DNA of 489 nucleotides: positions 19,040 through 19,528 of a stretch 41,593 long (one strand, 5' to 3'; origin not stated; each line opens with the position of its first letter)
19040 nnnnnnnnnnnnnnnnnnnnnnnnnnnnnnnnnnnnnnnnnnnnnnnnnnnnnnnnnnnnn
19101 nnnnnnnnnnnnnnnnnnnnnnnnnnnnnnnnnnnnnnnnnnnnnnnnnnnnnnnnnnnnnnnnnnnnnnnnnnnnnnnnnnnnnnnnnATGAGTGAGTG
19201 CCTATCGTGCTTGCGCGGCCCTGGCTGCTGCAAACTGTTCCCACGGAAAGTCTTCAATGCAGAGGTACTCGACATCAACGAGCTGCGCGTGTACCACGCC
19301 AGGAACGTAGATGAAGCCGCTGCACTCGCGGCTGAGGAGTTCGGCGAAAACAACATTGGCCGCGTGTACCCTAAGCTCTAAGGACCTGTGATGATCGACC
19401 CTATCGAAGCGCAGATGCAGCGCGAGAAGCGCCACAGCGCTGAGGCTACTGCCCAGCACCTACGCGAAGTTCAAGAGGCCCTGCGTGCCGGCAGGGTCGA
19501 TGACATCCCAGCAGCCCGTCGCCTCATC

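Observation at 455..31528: Four copies of a 22-27-bp T7-promoter-like motif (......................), placed where phage-RNAP promoters would be expected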

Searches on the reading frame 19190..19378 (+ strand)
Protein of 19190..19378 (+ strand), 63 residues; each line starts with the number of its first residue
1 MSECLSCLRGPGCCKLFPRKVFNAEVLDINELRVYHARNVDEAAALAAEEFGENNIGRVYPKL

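Call 86: search_protein_families(library=pfam, proteins=[window:19190-19378:+], max_evalue=0.01)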
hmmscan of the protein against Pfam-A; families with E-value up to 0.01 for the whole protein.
window:19190-19378:+ (63 aa): 1 family
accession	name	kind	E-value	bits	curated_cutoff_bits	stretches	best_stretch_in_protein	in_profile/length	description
PF16857.10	RNA_pol_inhib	-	0.00013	22.2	27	1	34-62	18-47/47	RNA polymerase inhibitor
